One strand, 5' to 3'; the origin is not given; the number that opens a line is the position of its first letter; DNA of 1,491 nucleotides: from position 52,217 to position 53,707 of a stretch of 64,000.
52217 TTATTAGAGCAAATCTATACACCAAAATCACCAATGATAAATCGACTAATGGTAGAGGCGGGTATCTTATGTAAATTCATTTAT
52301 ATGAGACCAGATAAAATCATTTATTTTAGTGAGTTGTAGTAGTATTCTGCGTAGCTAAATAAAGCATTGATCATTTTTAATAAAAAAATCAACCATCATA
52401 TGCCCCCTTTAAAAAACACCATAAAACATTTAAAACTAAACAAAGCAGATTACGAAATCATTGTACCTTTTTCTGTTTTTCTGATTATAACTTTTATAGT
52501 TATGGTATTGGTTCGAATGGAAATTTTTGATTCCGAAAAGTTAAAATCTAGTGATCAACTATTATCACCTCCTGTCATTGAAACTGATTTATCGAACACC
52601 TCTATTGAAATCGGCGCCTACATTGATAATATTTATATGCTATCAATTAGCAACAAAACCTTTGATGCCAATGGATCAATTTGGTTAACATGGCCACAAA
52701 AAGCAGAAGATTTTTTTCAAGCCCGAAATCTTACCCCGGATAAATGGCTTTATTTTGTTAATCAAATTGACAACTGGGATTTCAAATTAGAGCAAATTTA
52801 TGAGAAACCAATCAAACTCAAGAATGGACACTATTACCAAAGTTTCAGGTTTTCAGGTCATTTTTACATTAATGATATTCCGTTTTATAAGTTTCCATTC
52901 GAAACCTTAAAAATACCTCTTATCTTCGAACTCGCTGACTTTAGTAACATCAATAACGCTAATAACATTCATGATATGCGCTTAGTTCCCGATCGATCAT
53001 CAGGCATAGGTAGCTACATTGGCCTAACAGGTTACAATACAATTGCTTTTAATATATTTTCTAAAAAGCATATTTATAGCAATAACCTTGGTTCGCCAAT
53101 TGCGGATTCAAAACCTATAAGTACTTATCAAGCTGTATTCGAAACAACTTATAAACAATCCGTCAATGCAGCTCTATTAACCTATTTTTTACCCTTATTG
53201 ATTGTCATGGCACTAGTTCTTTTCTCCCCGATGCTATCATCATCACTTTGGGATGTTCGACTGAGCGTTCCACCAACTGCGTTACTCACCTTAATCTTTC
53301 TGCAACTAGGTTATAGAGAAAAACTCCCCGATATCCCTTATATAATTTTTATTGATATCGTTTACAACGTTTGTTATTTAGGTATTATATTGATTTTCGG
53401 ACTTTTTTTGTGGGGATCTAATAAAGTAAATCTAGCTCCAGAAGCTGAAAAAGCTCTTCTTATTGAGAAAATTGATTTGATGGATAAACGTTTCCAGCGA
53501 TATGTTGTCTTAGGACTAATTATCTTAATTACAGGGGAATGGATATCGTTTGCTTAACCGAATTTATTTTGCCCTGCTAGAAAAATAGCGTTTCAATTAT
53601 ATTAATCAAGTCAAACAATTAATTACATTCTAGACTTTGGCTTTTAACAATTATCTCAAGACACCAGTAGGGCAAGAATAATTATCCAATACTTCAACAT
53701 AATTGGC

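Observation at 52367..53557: Bacterial pentameric ligand-gated ion channel (Cys-loop/Pro-loop receptor homolog) with a double-proline M2 helix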

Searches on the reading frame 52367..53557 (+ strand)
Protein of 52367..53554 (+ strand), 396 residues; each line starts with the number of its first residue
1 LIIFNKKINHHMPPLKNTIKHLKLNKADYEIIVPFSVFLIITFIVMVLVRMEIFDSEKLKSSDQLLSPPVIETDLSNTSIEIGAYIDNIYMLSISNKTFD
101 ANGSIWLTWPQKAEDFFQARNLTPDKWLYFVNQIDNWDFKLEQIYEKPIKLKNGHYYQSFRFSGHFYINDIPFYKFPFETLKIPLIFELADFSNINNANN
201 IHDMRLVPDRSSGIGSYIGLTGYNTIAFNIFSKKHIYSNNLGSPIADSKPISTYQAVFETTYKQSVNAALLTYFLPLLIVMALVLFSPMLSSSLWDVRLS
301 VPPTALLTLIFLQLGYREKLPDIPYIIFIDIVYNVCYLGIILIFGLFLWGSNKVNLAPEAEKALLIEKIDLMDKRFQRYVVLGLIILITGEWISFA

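Call 3: search_protein_families(library=pfam, proteins=[window:52367-53554:+], max_evalue=10)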
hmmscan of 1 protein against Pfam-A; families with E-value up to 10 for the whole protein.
window:52367-53554:+ (396 aa): 1 family
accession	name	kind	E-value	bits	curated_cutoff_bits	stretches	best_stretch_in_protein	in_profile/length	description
PF04246.17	RseC_MucC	-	0.77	10.1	24.4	1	260-307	58-99/130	Positive regulator of sigma(E), RseC/MucC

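Call 4: search_solved_structures(query=window:52367-53554:+, max_evalue=10, show_alignments=3)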
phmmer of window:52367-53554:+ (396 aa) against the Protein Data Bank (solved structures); distinct sequences matched with E-value up to 10: 105 (the best 60 are shown).
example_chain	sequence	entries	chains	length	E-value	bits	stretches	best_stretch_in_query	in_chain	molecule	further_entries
4x5t_A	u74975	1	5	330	9e-06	28.2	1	66-370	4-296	Proton-gated ion channel,GLRA1 protein,GLRA1 protein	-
5osa_A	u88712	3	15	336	0.00071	22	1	66-341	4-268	Proton-gated ion channel,Gamma-aminobutyric acid receptor subunit alpha-1,Gamma-aminobutyr | Proton-gated ion channel,Gamma-aminobutyric acid receptor subunit a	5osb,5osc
9fap_B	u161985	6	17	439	0.0057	19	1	262-344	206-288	Gamma-aminobutyric acid receptor subunit beta-3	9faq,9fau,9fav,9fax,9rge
9faj_B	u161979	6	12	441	0.0058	19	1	262-344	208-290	Gamma-aminobutyric acid receptor subunit beta-3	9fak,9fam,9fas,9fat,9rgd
9faw_B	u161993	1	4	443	0.0061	18.9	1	262-344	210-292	Gamma-aminobutyric acid receptor subunit beta-3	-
9csb_A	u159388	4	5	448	0.0061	18.9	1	262-344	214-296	Gamma-aminobutyric acid receptor subunit beta-3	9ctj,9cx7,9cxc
6hug_B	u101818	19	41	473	0.0066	18.8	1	262-344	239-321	Gamma-aminobutyric acid receptor subunit beta-3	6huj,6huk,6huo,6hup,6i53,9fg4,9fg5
7qn5_B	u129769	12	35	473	0.0067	18.8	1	262-344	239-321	Gamma-aminobutyric acid receptor subunit beta-3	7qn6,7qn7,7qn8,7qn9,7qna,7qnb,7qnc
8pet_B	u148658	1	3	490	0.0071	18.7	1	262-344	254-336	Gamma-aminobutyric acid receptor subunit beta-3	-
6qfa_B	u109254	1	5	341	0.0081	18.5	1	262-343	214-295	Gamma-aminobutyric acid receptor subunit beta-3,Gamma-aminobutyric acid receptor subunit b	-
7pvp_A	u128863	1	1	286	0.0087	18.4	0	150-175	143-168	SAKe6BC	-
6plo_A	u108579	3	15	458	0.01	18.2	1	267-344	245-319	Glycine receptor subunit alphaZ1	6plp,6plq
6plr_A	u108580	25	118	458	0.01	18.2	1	267-344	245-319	Glycine receptor subunit alphaZ1 | Glycine receptor, alpha 1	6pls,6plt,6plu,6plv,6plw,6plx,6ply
7a5v_A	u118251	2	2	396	0.011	18.2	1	262-343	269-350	Gamma-aminobutyric acid receptor subunit beta-3,Gamma-aminobutyric acid receptor subunit b | Gamma-aminobutyric acid receptor subunit beta-3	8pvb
9ctp_A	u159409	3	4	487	0.011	18.1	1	262-342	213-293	Gamma-aminobutyric acid receptor subunit beta-2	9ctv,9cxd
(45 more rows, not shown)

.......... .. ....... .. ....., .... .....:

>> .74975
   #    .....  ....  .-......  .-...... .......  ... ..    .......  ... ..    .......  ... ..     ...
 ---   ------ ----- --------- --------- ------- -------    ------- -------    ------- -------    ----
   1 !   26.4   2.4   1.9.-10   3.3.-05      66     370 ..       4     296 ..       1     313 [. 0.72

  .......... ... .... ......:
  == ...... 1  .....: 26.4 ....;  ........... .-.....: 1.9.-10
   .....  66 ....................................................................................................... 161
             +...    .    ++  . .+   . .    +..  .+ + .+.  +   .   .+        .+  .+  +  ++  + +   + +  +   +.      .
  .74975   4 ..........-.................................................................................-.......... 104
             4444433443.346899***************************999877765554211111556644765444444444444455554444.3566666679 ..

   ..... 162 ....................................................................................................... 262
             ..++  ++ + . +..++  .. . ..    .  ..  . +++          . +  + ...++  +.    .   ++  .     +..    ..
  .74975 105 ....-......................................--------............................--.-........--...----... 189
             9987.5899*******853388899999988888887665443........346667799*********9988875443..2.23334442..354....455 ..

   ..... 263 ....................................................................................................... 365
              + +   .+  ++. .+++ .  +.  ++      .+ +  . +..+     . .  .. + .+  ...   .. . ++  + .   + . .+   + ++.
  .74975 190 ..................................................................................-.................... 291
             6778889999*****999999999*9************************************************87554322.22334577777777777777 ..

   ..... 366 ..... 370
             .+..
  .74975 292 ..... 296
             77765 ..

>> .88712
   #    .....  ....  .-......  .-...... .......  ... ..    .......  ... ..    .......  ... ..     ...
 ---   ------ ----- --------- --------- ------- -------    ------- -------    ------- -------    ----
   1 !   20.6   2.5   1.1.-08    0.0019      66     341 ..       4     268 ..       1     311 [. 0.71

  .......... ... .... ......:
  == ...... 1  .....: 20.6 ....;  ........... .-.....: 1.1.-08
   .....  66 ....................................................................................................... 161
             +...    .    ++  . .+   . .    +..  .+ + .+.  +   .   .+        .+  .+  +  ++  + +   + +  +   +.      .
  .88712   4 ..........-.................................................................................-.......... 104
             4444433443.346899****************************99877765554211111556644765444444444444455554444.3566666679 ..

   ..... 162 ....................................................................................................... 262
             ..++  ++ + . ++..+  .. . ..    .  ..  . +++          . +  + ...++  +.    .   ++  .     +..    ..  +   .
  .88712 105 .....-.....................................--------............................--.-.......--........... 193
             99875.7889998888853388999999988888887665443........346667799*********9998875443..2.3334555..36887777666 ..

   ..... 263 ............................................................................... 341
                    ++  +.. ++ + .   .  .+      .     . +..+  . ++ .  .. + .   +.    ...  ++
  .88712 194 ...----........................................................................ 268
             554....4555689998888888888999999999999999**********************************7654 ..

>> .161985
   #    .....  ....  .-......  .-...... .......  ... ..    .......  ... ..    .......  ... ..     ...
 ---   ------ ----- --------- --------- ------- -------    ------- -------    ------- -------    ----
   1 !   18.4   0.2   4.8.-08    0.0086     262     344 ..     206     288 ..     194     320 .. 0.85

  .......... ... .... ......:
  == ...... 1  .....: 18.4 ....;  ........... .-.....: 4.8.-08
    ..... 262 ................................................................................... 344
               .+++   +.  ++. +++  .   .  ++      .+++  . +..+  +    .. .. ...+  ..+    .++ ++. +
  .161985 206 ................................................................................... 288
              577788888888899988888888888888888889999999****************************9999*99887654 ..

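Call 5: search_protein_families(library=ncbifam, proteins=[window:52367-53554:+], max_evalue=10)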
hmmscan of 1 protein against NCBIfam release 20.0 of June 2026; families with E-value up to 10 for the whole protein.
window:52367-53554:+ (396 aa): 1 family
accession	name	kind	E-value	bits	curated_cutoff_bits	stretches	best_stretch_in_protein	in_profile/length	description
TIGR00860.1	LIC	subfamily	0.075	11.7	280.2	1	271-338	248-315/462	cation transporter family protein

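Call 6: find_homologous_proteins(query=window:52367-53554:+, max_evalue=0.001)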
Query window:52367-53554:+ (396 aa): 94 proteins with E <= 0.001 among 7102 candidates.
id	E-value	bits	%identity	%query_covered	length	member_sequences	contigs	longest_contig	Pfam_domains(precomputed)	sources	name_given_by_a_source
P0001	8.3e-252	853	100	97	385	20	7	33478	-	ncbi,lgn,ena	-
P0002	6.8e-196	669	78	97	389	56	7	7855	-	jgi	jgi:hypothetical protein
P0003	2.6e-166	572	68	95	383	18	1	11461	-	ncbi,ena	-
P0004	2.9e-166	572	70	91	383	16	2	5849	-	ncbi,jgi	ncbi:MAG: hypothetical protein RIQ94_1839 [Pseudomonadota bacterium]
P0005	8.0e-165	567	67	95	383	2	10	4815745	-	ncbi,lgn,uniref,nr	ncbi:hypothetical protein [Methylobacter sp. S3L5C]|uniref:hypothetical protein n=1 Tax=Methylobacte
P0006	3.3e-161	555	66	94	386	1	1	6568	-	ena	-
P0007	1.3e-159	550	65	94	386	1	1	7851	-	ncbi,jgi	ncbi:MAG: hypothetical protein RLZZ419_317 [Pseudomonadota bacterium]|jgi:hypothetical protein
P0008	4.5e-145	502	60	95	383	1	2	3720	-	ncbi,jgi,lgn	ncbi:MAG: hypothetical protein RIQ94_3398 [Pseudomonadota bacterium]|jgi:hypothetical protein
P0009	2.3e-143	496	57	94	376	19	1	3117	-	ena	-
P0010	2.7e-138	479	55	95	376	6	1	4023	-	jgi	-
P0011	1.3e-137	477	55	95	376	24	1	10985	-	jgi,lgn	-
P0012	9.5e-137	474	55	95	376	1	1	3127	-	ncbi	-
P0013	1.0e-133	464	55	94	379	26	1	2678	-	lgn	-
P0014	4.7e-123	429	51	95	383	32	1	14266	-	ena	-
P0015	7.2e-123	429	51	95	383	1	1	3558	-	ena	-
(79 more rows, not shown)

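Call 12: search_solved_structures(query=A1, max_evalue=0.001, show_alignments=4)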
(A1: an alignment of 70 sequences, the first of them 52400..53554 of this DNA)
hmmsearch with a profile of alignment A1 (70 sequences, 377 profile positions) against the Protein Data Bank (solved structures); distinct sequences matched with E-value up to 0.001: 195 (the best 60 are shown).
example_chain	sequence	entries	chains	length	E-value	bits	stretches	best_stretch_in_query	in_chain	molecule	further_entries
6cdu_A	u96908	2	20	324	1.3e-16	63.6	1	53-323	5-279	chimeric alpha1GABAA receptor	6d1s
5osa_A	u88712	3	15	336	1.7e-15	60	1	57-348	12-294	Proton-gated ion channel,Gamma-aminobutyric acid receptor subunit alpha-1,Gamma-aminobutyr | Proton-gated ion channel,Gamma-aminobutyric acid receptor subunit a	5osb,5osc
4x5t_A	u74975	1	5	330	1.2e-14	57.2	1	57-373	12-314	Proton-gated ion channel,GLRA1 protein,GLRA1 protein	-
4il9_A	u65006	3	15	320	1.9e-12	49.9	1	55-323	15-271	Proton-gated ion channel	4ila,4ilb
3lsv_A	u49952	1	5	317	4.2e-12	48.8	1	56-323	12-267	Ligand-gated ion channel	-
8d67_A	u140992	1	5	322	1.9e-11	46.7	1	53-329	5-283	Erwinia ligand-gated ion channel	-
3tlt_A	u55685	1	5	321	3.6e-11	45.7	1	55-323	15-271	Glr4197 protein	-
6f0n_A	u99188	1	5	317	6e-11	45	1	56-323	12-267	Proton-gated ion channel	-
4ilc_A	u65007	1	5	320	8.9e-11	44.4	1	55-323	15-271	Proton-gated ion channel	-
2xq9_A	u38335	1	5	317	1.2e-10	44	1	56-323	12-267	GLR4197 PROTEIN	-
4npp_A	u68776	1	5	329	1.3e-10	43.9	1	56-324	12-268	Proton-gated ion channel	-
6hja_A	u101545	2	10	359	1.3e-10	43.9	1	50-323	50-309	Proton-gated ion channel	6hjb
6f0m_A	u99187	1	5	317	1.4e-10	43.7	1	56-323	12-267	Proton-gated ion channel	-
3uq4_A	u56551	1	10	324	1.4e-10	43.7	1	53-329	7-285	Gamma-aminobutyric-acid receptor subunit beta-1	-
6hyw_A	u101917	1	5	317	1.5e-10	43.6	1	56-323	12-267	Proton-gated ion channel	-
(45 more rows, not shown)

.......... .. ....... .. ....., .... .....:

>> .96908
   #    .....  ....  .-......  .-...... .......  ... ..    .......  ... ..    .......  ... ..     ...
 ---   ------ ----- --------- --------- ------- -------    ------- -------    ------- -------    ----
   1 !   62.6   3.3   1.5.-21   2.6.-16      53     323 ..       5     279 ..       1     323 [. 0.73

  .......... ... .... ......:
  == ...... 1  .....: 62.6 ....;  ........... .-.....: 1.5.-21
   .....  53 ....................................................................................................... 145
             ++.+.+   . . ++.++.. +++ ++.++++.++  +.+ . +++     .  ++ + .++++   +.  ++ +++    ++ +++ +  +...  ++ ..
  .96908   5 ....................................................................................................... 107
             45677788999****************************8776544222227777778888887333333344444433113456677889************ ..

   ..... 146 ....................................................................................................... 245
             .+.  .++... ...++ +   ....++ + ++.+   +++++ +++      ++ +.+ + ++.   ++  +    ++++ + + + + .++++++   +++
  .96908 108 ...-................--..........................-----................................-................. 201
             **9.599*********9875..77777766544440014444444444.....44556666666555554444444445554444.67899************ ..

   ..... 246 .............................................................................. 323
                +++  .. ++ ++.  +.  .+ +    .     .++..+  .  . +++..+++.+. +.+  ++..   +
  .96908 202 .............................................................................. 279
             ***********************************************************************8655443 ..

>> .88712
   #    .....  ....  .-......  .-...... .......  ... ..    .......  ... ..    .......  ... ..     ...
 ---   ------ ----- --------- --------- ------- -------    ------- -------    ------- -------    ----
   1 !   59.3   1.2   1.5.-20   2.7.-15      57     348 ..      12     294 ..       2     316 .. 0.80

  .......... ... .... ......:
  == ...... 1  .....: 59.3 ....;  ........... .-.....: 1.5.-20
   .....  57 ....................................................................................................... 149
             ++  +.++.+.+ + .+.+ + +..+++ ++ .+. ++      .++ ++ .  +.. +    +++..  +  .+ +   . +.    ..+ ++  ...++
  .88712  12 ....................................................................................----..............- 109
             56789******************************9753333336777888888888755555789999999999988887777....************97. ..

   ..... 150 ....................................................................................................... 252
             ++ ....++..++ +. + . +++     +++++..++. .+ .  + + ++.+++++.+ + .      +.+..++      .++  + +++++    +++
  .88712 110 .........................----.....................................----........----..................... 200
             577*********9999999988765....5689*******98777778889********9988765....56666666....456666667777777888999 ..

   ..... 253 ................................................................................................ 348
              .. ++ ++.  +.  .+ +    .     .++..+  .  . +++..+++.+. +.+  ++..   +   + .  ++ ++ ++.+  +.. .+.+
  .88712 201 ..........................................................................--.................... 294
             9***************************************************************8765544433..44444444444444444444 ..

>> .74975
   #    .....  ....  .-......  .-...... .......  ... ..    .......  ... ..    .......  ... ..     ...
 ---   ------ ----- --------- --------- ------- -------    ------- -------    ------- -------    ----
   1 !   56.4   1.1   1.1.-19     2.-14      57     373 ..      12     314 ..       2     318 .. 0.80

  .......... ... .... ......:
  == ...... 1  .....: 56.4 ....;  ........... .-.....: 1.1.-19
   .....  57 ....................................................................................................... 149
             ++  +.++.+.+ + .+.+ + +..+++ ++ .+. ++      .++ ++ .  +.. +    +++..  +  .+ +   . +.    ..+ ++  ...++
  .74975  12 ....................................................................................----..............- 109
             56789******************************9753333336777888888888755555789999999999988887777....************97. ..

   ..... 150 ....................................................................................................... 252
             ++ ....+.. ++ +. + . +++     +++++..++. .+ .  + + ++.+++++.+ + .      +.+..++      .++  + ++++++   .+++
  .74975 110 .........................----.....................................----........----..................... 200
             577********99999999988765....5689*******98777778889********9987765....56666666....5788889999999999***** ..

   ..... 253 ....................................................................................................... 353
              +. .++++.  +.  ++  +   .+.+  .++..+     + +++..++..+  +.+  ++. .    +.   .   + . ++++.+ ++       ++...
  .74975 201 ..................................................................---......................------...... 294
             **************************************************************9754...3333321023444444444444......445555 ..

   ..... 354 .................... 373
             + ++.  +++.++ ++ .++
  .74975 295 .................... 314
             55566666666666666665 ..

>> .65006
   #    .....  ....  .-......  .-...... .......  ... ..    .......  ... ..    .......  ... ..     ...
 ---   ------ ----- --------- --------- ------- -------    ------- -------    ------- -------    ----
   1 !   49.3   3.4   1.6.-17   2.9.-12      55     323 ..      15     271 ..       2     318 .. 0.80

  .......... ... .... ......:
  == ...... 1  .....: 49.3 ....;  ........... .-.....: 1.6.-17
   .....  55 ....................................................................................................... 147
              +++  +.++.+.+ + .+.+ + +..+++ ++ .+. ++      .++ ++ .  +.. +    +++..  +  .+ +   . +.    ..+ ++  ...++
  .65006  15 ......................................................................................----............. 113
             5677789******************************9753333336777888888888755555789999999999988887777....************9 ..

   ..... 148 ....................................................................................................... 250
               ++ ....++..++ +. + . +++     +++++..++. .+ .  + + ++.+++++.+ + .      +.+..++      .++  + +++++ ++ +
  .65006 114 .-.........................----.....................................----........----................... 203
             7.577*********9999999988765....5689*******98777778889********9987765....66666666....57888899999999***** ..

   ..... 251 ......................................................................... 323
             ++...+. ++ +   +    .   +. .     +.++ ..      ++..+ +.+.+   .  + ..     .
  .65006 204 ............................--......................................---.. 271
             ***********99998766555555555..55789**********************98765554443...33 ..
